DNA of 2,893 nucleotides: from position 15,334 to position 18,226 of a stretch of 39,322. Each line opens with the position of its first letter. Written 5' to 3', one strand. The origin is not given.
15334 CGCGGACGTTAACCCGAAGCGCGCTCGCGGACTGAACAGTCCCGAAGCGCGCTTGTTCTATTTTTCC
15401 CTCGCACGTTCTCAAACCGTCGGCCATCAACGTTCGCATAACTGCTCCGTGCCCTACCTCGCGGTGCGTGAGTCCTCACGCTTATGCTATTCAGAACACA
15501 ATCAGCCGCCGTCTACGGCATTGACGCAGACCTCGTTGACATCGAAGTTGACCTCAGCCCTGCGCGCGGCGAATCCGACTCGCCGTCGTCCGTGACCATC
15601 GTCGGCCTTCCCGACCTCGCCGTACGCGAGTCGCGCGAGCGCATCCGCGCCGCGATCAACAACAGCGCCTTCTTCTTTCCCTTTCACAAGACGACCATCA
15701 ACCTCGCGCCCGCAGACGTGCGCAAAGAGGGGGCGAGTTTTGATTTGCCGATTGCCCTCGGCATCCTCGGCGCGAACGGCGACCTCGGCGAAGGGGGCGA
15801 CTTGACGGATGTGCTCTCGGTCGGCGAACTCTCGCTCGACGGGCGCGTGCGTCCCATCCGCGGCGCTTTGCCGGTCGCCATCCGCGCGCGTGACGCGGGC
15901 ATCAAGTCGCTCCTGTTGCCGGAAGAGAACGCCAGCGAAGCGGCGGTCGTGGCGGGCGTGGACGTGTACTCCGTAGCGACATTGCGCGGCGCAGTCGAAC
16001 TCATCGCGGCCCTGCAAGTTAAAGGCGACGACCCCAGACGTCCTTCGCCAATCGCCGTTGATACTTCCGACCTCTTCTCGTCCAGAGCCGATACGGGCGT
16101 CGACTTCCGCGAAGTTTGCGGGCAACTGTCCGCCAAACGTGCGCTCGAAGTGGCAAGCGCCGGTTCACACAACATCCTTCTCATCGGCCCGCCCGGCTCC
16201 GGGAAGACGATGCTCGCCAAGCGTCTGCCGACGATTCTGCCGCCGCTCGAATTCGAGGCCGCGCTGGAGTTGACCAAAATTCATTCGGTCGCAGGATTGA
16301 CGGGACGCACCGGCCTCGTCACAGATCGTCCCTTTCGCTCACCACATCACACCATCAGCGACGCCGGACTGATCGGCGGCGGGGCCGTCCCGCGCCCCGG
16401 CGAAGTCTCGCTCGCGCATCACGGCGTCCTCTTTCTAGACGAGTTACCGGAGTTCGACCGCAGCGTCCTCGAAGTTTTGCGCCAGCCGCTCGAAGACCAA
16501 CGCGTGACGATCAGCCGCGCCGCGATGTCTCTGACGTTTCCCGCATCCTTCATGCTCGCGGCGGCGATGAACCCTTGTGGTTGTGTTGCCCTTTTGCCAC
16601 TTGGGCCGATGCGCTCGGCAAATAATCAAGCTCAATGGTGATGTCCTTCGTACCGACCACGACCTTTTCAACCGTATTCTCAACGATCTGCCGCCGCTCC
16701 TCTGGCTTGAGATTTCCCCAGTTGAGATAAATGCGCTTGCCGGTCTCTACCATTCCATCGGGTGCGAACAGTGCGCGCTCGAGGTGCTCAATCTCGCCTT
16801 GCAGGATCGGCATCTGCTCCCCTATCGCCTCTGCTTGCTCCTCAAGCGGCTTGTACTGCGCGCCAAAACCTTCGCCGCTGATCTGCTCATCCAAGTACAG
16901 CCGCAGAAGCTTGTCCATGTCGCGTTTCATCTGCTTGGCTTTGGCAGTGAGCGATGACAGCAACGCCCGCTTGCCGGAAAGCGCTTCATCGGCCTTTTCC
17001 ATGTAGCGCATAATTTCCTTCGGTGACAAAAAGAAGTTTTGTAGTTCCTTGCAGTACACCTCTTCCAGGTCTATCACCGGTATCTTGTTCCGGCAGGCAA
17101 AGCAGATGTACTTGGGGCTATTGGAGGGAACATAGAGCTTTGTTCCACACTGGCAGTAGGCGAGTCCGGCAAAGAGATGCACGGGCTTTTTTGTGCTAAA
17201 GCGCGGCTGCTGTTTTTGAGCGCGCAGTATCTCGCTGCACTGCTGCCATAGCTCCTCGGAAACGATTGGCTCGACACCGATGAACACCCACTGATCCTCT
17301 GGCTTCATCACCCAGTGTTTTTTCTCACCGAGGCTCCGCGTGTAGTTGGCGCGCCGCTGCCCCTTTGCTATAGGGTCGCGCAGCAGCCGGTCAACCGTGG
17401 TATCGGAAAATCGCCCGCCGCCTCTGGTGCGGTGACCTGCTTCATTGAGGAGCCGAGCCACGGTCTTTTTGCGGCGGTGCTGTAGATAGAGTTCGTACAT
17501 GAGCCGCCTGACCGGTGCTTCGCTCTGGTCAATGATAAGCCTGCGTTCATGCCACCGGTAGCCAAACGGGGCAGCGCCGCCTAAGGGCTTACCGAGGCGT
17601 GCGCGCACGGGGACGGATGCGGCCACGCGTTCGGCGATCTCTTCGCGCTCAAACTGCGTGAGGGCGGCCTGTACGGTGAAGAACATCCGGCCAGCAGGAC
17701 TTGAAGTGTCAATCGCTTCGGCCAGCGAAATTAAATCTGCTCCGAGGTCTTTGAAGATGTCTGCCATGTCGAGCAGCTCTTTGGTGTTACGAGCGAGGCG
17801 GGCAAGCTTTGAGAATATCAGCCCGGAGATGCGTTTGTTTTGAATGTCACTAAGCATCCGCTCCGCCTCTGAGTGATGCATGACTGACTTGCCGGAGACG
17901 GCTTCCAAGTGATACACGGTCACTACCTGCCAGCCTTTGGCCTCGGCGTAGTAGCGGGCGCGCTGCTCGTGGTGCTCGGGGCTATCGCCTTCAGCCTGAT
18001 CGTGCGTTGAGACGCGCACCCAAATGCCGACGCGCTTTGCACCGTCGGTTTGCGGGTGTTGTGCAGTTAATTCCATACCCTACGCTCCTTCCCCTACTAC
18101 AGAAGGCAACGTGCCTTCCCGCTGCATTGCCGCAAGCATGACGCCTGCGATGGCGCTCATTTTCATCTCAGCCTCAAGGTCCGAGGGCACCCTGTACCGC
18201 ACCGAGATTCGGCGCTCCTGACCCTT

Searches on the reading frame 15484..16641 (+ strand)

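Call 10: search_protein_families(library=pfam, proteins=[window:15484-16641:+], max_evalue=0.001)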
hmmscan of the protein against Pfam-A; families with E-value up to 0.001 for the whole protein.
window:15484-16641:+ (385 aa): 9 families
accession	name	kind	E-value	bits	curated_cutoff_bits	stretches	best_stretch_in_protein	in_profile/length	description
PF01078.27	Mg_chelatase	-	2.2e-77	259.5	20.3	1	207-369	1-163/207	Magnesium chelatase, subunit ChlI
PF13541.12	ChlI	-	5.6e-40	136.4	27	1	35-149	10-121/121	Subunit ChlI of Mg-chelatase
PF00493.29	MCM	-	1.6e-09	37.7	23.3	1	223-365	52-174/224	MCM P-loop domain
PF07728.20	AAA_5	-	3.9e-09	37.1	22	1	230-365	1-124/139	AAA domain (dynein-related subfamily)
PF05496.18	RuvB_N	-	1.1e-05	25.7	27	0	309-343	81-115/159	Holliday junction DNA helicase RuvB P-loop domain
PF13191.12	AAA_16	-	3e-05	25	32.6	1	219-252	14-48/167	AAA ATPase domain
PF00158.32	Sigma54_activat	-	3.2e-05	24.1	20.2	0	301-341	82-122/168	Sigma-54 interaction domain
PF05362.19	Lon_C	-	5.1e-05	23.4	21.1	1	107-153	130-176/205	Lon protease (S16) C-terminal proteolytic domain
PF00004.35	AAA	-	0.00085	20.2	21.2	0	231-248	1-18/131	ATPase family associated with various cellular activities (AAA)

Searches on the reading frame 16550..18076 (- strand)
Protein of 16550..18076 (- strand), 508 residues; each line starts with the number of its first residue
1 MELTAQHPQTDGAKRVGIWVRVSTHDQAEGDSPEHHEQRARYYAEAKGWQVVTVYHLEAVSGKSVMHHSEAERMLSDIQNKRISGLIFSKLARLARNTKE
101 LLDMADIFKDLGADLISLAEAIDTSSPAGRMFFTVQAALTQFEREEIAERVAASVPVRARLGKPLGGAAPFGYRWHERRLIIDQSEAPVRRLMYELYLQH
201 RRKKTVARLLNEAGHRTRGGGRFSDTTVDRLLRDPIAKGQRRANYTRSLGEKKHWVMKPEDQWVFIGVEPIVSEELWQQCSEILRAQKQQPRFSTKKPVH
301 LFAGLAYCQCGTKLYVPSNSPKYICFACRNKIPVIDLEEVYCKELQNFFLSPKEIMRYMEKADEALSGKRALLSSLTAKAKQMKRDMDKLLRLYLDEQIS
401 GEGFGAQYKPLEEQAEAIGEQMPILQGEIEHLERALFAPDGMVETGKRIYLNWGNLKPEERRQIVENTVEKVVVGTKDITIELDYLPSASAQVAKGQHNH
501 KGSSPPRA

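Call 10: search_protein_families(library=pfam, proteins=[window:16550-18076:-], max_evalue=0.001)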
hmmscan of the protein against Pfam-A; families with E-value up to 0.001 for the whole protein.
window:16550-18076:- (508 aa): 2 families
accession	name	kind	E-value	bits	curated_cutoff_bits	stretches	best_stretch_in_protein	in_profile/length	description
PF00239.26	Resolvase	-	1.3e-30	106.9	23.3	1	18-162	3-143/145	Resolvase, N terminal domain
PF07508.19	Recombinase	-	3.3e-18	66.2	21.1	1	185-285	2-100/102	Recombinase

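Call 61: search_protein_families(library=padloc, proteins=[window:16550-18076:-], max_evalue=0.001)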
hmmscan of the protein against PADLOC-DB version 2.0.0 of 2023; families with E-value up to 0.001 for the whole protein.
window:16550-18076:- (508 aa): 0 families
